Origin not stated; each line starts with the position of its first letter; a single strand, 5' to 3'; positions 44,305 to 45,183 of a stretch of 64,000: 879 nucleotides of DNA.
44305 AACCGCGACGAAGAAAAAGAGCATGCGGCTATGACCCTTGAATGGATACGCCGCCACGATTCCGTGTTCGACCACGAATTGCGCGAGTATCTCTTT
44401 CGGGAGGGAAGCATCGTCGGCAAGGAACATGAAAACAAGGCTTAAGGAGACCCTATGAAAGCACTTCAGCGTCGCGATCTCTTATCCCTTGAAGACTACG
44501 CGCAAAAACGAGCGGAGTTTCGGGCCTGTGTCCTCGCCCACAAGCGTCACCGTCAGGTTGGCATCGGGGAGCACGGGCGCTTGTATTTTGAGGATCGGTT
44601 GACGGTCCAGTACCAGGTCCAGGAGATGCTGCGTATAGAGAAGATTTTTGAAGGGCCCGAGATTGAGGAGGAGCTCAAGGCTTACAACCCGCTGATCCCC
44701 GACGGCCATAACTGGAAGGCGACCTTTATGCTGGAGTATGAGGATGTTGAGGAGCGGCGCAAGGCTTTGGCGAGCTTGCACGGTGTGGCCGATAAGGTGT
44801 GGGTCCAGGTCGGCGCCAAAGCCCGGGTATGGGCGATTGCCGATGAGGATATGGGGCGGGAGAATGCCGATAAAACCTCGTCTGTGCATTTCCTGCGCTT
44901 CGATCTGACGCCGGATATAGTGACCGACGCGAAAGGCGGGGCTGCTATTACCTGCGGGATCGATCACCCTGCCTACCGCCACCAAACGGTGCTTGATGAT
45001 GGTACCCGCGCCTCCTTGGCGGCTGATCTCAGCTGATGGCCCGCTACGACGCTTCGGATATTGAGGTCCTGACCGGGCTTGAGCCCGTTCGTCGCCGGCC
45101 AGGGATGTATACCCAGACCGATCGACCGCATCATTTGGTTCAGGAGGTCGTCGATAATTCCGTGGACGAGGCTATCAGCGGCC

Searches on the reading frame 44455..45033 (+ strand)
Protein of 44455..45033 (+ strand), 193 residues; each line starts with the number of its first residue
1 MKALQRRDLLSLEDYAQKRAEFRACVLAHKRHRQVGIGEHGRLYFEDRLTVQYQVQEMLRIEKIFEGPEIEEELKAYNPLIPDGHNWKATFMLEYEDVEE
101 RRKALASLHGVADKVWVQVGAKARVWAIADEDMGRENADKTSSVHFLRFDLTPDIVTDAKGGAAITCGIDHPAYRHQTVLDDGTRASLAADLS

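Call 3: search_protein_families(library=pfam, proteins=[window:44455-45033:+], max_evalue=0.01)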
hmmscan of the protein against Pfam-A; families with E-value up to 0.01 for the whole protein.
window:44455-45033:+ (193 aa): 1 family
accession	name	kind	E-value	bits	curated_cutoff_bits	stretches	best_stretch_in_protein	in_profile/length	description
PF12007.14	DUF3501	-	1.1e-69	234.7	25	1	4-192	2-187/187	Protein of unknown function (DUF3501)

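Call 4: search_protein_families(library=ncbifam, proteins=[window:44455-45033:+], max_evalue=0.01)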
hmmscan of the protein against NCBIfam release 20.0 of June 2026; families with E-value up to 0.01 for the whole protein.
window:44455-45033:+ (193 aa): 0 families

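Call 28: search_solved_structures(query=window:44455-45033:+, max_evalue=10)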
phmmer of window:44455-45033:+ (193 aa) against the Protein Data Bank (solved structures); distinct sequences matched with E-value up to 10: 1.
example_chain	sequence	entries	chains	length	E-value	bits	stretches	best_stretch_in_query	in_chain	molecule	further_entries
3fjv_A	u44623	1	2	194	1.6e-54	187.5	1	4-192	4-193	uncharacterized novel protein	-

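Call 43: find_homologous_proteins(query=window:44455-45033:+, max_evalue=1e-10)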
Query window:44455-45033:+ (193 aa): 8000 proteins with E <= 1e-10 among 8000 candidates; the best 120 are listed.
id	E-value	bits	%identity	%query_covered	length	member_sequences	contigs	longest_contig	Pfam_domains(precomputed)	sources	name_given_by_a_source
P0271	3.1e-118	410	95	100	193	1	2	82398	PF12007.15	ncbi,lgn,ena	-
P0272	9.0e-113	392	91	99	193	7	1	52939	PF12007.15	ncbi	-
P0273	1.0e-109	382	89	95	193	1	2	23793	PF12007.15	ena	-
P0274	1.6e-108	378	88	99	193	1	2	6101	PF12007.15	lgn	-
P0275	3.4e-100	351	82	99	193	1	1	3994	PF12007.15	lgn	-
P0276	2.7e-89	316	75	100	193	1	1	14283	PF12007.15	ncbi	ncbi:MAG: DUF3501 family protein [Acidiferrobacter sp.]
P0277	1.3e-88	313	75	100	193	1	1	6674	PF12007.15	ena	-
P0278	1.1e-87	310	74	100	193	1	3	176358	PF12007.15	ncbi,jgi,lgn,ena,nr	ncbi:MAG TPA: DUF3501 family protein [Acidiferrobacter sp.]|nr:DUF3501 family protein [Acidiferrobac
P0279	1.7e-86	307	73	100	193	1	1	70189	PF12007.15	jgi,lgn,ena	-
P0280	1.7e-85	303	73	100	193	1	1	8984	PF12007.15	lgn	-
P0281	4.3e-85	302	70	100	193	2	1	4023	PF12007.15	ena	-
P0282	1.2e-84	301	72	100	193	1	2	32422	PF12007.15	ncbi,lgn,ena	-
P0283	1.8e-84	300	70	100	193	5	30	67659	PF12007.15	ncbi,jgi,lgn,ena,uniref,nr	ncbi:DUF3501 family protein [Acidiferrobacter sp.]|jgi:hypothetical protein|uniref:DUF3501 family pr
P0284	2.4e-84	300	-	-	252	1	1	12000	PF12007.15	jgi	jgi:hypothetical protein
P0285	2.7e-84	299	72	100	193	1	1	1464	PF12007.15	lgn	-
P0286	7.2e-84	298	71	100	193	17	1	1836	PF12007.15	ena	-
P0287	1.7e-83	297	71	100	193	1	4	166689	PF12007.15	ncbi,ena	-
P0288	3.3e-83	296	70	100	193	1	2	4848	PF12007.15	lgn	-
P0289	9.8e-83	294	72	99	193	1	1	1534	PF12007.15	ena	-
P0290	1.3e-82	294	71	99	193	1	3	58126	PF12007.15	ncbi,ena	-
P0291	1.4e-82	294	69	100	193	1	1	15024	PF12007.15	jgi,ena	-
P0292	1.3e-81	291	70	100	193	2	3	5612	PF12007.15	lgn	-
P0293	2.3e-81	290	70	99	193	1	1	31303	PF12007.15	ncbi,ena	-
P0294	3.5e-81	289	68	100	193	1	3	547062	PF12007.15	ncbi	ncbi:MAG: DUF3501 family protein [Acidiferrobacter sp.]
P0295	8.4e-81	288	70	100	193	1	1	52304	PF12007.15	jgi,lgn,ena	-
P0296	9.1e-81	288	70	100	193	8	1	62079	PF12007.15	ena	-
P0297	9.4e-81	288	69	100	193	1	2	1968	PF12007.15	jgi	jgi:hypothetical protein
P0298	1.6e-80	287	69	100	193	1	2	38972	PF12007.15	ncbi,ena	-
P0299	1.8e-80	287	69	100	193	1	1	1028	PF12007.15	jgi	jgi:hypothetical protein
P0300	2.6e-80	286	70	100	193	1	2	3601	PF12007.15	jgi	jgi:hypothetical protein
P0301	3.2e-80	286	70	100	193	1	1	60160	PF12007.15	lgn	-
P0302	5.3e-80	285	70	100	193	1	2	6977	PF12007.15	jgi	jgi:hypothetical protein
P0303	6.1e-80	285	67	100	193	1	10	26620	PF12007.15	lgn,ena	-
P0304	7.0e-80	285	68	100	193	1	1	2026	PF12007.15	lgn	-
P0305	7.3e-80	285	70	100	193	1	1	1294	PF12007.15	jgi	-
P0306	7.5e-80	285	68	100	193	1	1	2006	PF12007.15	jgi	jgi:hypothetical protein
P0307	7.6e-80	285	69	100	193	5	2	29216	PF12007.15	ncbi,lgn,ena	-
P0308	1.2e-79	284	67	99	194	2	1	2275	PF12007.15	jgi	jgi:hypothetical protein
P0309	1.3e-79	284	70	100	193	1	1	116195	PF12007.15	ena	-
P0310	1.4e-79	284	68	100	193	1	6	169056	PF12007.15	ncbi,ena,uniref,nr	ncbi:DUF3501 family protein [Acidiferrobacter sp.]|uniref:DUF3501 family protein n=1 Tax=Acidiferrob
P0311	1.8e-79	284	69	100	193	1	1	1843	PF12007.15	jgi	jgi:hypothetical protein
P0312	1.9e-79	284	70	100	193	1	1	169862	PF12007.15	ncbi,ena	-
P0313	2.4e-79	283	69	100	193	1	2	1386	PF12007.15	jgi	jgi:hypothetical protein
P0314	2.5e-79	283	70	100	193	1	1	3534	PF12007.15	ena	-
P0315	2.5e-79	283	70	100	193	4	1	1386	PF12007.15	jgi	jgi:hypothetical protein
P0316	2.7e-79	283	68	99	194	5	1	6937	PF12007.15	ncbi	-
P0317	3.8e-79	283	69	98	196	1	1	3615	PF12007.15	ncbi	-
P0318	3.9e-79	283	67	99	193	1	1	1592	PF12007.15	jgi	jgi:alkanesulfonate monooxygenase SsuD/methylene tetrahydromethanopterin reductase-like flavin-depen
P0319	4.4e-79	282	69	100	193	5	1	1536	PF12007.15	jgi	jgi:hypothetical protein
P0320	5.0e-79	282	69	100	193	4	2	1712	PF12007.15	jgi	-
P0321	6.0e-79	282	70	100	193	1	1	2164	PF12007.15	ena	-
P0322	7.3e-79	282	69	98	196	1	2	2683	PF12007.15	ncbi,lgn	-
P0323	9.6e-79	281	69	100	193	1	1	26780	PF12007.15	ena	-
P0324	1.4e-78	281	69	100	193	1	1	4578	PF12007.15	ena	-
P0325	2.7e-78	280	70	99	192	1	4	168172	PF12007.15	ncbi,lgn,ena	-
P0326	3.5e-78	279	69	98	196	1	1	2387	PF12007.15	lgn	-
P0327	3.6e-78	279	69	100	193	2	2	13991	PF12007.15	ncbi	-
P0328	4.8e-78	279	68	99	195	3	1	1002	PF12007.15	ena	-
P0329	5.7e-78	279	69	100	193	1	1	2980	PF12007.15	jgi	jgi:hypothetical protein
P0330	5.8e-78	279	69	99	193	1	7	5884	PF12007.15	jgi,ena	jgi:hypothetical protein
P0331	6.3e-78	279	68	100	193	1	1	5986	PF12007.15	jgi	jgi:hypothetical protein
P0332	6.4e-78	279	67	100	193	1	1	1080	PF12007.15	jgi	jgi:hypothetical protein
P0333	8.7e-78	278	67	99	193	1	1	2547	PF12007.15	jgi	jgi:hypothetical protein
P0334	8.7e-78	278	68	99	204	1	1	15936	PF12007.15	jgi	jgi:hypothetical protein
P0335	9.7e-78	278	68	100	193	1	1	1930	PF12007.15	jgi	jgi:Protein of unknown function (DUF3501)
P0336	1.1e-77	278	69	98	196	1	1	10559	PF12007.15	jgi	jgi:hypothetical protein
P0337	3.4e-77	276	70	98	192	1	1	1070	PF12007.15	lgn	-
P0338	3.9e-77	276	67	100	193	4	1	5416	PF12007.15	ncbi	-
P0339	4.1e-77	276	69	98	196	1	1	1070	PF12007.15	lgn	-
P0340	5.4e-77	276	67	100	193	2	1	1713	PF12007.15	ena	-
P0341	5.4e-77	276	67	99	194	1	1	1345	PF12007.15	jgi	jgi:hypothetical protein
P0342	5.4e-77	276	66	99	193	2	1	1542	PF12007.15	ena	-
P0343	6.4e-77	275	67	99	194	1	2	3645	PF12007.15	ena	-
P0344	6.8e-77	275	69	99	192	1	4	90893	PF12007.15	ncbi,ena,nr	ncbi:MAG: DUF3501 family protein [Gammaproteobacteria bacterium]|nr:DUF3501 family protein [Gammapro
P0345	9.7e-77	275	67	100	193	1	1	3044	PF12007.15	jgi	jgi:hypothetical protein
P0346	1.3e-76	274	68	100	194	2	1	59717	PF12007.15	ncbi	-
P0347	1.3e-76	274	67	100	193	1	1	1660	PF12007.15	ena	-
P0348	2.0e-76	274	66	99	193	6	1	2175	PF12007.15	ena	-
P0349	2.0e-76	274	66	98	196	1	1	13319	PF12007.15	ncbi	-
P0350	3.6e-76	273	68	98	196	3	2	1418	PF12007.15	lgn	-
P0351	4.1e-76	273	65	99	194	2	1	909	PF12007.15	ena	-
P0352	5.2e-76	272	65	99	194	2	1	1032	PF12007.15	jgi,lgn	jgi:hypothetical protein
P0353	6.2e-76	272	67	100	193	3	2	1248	PF12007.15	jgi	jgi:hypothetical protein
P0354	7.7e-76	272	66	99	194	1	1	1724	PF12007.15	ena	-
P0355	1.0e-75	271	64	98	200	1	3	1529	PF12007.15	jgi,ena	-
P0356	1.0e-75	271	66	100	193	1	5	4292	PF12007.15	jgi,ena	jgi:hypothetical protein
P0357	1.0e-75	271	68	98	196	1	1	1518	PF12007.15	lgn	-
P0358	1.1e-75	271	65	98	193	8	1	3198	PF12007.15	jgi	jgi:hypothetical protein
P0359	1.2e-75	271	67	92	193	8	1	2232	PF12007.15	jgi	jgi:hypothetical protein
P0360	1.3e-75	271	67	99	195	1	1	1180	PF12007.15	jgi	jgi:hypothetical protein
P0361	1.9e-75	271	66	99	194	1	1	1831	PF12007.15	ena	-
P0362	2.4e-75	270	63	99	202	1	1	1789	PF12007.15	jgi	jgi:hypothetical protein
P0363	3.4e-75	270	66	100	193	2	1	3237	PF12007.15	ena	-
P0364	4.8e-75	269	66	100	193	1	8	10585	PF12007.15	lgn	-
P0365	5.9e-75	269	64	100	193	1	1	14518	PF12007.15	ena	-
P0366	9.0e-75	268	64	98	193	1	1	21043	PF12007.15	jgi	jgi:hypothetical protein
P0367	9.0e-75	268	67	99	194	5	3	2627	PF12007.15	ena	-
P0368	9.6e-75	268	66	100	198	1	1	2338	PF12007.15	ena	-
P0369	1.0e-74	268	66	98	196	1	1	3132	PF12007.15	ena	-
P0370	1.2e-74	268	64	99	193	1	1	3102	PF12007.15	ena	-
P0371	1.7e-74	267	66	100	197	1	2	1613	PF12007.15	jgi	jgi:hypothetical protein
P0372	1.7e-74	267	67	99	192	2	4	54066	PF12007.15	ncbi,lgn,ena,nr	ncbi:MAG: DUF3501 family protein [Gammaproteobacteria bacterium]|nr:DUF3501 family protein [Gammapro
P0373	1.7e-74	267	65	98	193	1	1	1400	PF12007.15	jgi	-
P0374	1.8e-74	267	65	99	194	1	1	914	PF12007.15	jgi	jgi:hypothetical protein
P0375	1.9e-74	267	66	99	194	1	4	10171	PF12007.15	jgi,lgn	jgi:hypothetical protein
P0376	2.4e-74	267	66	98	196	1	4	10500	PF12007.15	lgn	-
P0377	2.5e-74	267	64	100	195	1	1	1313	PF12007.15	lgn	-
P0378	2.5e-74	267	65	99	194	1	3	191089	PF12007.15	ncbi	-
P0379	2.8e-74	267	64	100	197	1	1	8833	PF12007.15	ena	-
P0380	2.9e-74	267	66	94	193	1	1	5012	PF12007.15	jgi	jgi:hypothetical protein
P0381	2.9e-74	267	65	91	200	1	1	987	PF12007.15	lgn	-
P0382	3.2e-74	267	64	100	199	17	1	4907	PF12007.15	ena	-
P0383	3.2e-74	267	64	99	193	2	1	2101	PF12007.15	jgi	jgi:hypothetical protein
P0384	3.5e-74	266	66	99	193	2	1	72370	PF12007.15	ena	-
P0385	3.6e-74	266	65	99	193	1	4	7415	PF12007.15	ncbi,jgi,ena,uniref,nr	ncbi:MAG: DUF3501 family protein [Thiohalocapsa sp.]|jgi:hypothetical protein|uniref:DUF3501 family 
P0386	4.4e-74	266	65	98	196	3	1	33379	PF12007.15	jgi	jgi:hypothetical protein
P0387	4.6e-74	266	65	99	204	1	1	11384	PF12007.15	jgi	jgi:hypothetical protein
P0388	4.9e-74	266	65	100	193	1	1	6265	PF12007.15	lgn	-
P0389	5.1e-74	266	65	99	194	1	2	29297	PF12007.15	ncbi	-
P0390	5.6e-74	266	63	99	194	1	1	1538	PF12007.15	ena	-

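Call 44: find_encoding_contigs(protein=P0378, flank=4000, max_places=1)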
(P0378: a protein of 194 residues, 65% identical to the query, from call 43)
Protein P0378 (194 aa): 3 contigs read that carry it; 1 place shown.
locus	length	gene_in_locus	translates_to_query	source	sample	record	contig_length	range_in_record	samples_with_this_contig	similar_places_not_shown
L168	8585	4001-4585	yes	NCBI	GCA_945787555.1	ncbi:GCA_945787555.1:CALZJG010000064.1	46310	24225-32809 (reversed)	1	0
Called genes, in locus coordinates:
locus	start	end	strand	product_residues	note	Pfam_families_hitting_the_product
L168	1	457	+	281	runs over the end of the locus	PF04116:FA_hydroxylase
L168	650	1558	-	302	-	PF00348:polyprenyl_synt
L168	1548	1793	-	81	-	PF02609:Exonuc_VII_S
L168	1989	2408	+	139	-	PF00210:Ferritin (faint), PF02915:Rubrerythrin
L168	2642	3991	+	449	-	PF02754:CCG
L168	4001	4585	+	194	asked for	PF12007:DUF3501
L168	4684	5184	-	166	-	-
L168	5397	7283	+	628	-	PF02518:HATPase_c, PF00204:DNA_gyraseB, PF01751:Toprim, PF00986:DNA_gyraseB_C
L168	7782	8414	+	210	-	PF13180:PDZ_2 (weak), PF17820:PDZ_6 (weak)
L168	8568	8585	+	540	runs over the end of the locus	PF00672:HAMP, PF00015:MCPsignal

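Call 45: find_encoding_contigs(protein=P0386, flank=4000, max_places=1)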
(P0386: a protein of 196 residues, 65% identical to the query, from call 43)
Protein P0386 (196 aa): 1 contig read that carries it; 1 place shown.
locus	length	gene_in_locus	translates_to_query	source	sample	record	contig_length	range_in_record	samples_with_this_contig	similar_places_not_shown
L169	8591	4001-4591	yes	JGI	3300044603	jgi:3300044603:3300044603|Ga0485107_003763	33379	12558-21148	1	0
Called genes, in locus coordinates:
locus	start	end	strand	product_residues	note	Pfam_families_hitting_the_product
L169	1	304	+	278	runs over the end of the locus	PF02678:Pirin, PF05726:Pirin_C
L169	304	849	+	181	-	PF01292:Ni_hydr_CYTB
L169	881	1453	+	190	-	PF04264:YceI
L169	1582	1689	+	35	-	-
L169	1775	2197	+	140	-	PF00210:Ferritin (faint), PF02915:Rubrerythrin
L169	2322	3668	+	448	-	PF02754:CCG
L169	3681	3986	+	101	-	PF22277:EncFtn-like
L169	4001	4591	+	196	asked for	PF12007:DUF3501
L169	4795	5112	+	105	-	-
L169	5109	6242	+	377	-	PF02687:FtsX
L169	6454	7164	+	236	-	PF00005:ABC_tran, PF13304:AAA_21 (weak)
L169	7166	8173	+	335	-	-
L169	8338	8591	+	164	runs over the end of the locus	PF00578:AhpC-TSA, PF08534:Redoxin, PF00085:Thioredoxin (faint), PF13098:Thioredoxin_2, PF13905:Thioredoxin_8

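Call 46: find_encoding_contigs(protein=P0366, flank=4000, max_places=1)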
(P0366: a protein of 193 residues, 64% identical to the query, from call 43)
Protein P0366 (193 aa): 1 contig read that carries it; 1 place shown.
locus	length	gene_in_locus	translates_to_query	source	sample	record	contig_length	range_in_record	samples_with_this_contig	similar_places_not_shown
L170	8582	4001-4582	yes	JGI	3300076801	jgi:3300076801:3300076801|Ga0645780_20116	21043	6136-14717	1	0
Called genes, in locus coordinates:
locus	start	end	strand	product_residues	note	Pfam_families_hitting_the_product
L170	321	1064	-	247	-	PF00175:NAD_binding_1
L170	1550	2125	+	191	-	PF00255:GSHPx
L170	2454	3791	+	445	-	PF02754:CCG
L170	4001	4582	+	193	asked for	PF12007:DUF3501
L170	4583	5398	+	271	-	PF00702:Hydrolase, PF13344:Hydrolase_6, PF13419:HAD_2 (faint), PF13242:Hydrolase_like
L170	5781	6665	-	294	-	PF01435:Peptidase_M48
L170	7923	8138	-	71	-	-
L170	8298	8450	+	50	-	-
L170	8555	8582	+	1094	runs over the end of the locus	PF00690:Cation_ATPase_N, PF00122:E1-E2_ATPase, PF00702:Hydrolase, PF08282:Hydrolase_3 (faint), PF13246:Cation_ATPase, PF00689:Cation_ATPase_C, PF06146:PsiE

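Call 47: find_encoding_contigs(protein=P0384, flank=4000, max_places=1)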
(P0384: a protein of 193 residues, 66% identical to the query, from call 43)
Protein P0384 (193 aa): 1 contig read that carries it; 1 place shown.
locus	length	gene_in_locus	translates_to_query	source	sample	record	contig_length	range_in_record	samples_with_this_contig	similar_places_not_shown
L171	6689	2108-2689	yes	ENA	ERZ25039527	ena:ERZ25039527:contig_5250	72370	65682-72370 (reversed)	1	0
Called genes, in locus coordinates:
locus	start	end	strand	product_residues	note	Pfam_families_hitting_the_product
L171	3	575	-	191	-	?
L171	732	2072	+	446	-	PF02754:CCG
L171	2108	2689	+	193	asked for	PF12007:DUF3501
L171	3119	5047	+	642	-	PF13522:GATase_6, PF13537:GATase_7, PF12481:DUF3700 (faint), PF00733:Asn_synthase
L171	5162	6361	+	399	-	PF13439:Glyco_transf_4, PF13579:Glyco_trans_4_4, PF20706:GT4-conflict, PF00534:Glycos_transf_1, PF13692:Glyco_trans_1_4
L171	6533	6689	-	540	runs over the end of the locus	PF00890:FAD_binding_2, PF01266:DAO (weak), PF01946:Thi4 (faint), PF03486:HI0933_like (faint), PF07992:Pyr_redox_2 (faint), PF02910:Succ_DH_flav_C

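Call 67: predict_structure(alignment_id=A2)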
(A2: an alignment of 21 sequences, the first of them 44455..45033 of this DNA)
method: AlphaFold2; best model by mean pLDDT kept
length: 193 residues; sequences in the alignment: 21
mean_pLDDT: 90.0   pTM: 0.84
mean pLDDT of the five models: 90.0, 89.5, 89.2, 88.6, 88.2
residues with pLDDT >= 90: 140; 70-90: 41; 50-70: 10; < 50: 2
segments of 3 or more residues with pLDDT < 50: none
pLDDT, mean of each block of 10 residues (from residue 1): 91 92 93 93 94 93 91 91 93 86 84 95 93 52 82 97 98 96 95 90
secondary structure, 60 per line:
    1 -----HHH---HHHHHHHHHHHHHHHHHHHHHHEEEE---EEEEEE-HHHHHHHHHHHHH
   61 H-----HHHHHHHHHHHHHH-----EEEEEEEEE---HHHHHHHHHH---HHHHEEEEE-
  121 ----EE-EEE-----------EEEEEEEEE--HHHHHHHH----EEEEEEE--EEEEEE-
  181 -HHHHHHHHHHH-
elements in order: H12-33 E34-37 E41-46 H48-61 H67-80 E86-94 H98-107 H111-114 E115-119 E128-130 E142-150 H153-160 E165-171 E174-179 H182-192

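Call 69: fold_search(model_id=the predicted structure, library=pdb)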
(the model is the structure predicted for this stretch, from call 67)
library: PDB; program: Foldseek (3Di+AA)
matches with E <= 10: 1174; with E <= 0.001: 2
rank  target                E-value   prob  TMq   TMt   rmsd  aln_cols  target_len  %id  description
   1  3fjv_A                7.6e-23  1.00  0.91  0.91   3.2       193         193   50  Crystal structure of novel protein of unknown function (YP_111841.1) from BURKHOLDERIA PSEUDOMALLEI K96243 at 1.90 A r (released 2009-01-13)
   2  3fjv_B                3.5e-19  1.00  0.87  0.95   1.4       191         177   46  Crystal structure of novel protein of unknown function (YP_111841.1) from BURKHOLDERIA PSEUDOMALLEI K96243 at 1.90 A r (released 2009-01-13)
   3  9j3d_D                3.2e-03  0.80  0.25  0.16  20.5       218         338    9  Cryo-EM structure of TMexCD1-TOprJ1 (released 2025-08-13)
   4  6iol_L                9.5e-03  0.77  0.27  0.17  23.0       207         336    8  Cryo-EM structure of multidrug efflux pump MexAB-OprM (60 degree state) (released 2019-04-03)
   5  7qfa_C                1.1e-02  0.87  0.27  0.39  10.0       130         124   11  Monoclinic crystal structure of PTG CBM21 in complex with beta-cyclodextrin (released 2022-11-02)
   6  6ta5_D                1.3e-02  0.66  0.24  0.15  20.7       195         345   10  OprM-MexA complex from the MexAB-OprM Pseudomonas aeruginosa whole assembly reconstituted in nanodiscs (released 2020-09-16)
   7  5h5z_A                1.5e-02  0.66  0.27  0.20  17.0       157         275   12  Crystal structure of bony fish MHC class I, peptide and B2m II (released 2017-11-22)
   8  8d3t_B                1.6e-02  0.97  0.32  0.18   4.7       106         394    8  Crystal structure of GalS1 from Populus trichocarpas (released 2023-03-15)
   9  1vf7_C                1.6e-02  0.51  0.21  0.17  22.9       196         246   10  Crystal structure of the membrane fusion protein, MexA of the multidrug transporter (released 2004-05-25)
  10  6iok_L                1.7e-02  0.54  0.24  0.16  22.8       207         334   10  Cryo-EM structure of multidrug efflux pump MexAB-OprM (0 degree state) (released 2019-04-03)
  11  6iok_K                1.8e-02  0.54  0.25  0.17  20.1       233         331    9  Cryo-EM structure of multidrug efflux pump MexAB-OprM (0 degree state) (released 2019-04-03)
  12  6iok_J                1.9e-02  0.75  0.22  0.14  20.9       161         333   10  Cryo-EM structure of multidrug efflux pump MexAB-OprM (0 degree state) (released 2019-04-03)
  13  7qfa_A                2.0e-02  0.87  0.29  0.40   9.8       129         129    9  Monoclinic crystal structure of PTG CBM21 in complex with beta-cyclodextrin (released 2022-11-02)
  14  8d3t_D                2.3e-02  0.94  0.32  0.18   4.7       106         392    8  Crystal structure of GalS1 from Populus trichocarpas (released 2023-03-15)
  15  6ue8_L                2.4e-02  0.85  0.27  0.24   5.5       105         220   13  Structure of tetrameric sIgA complex (Class 1) (released 2020-02-19)
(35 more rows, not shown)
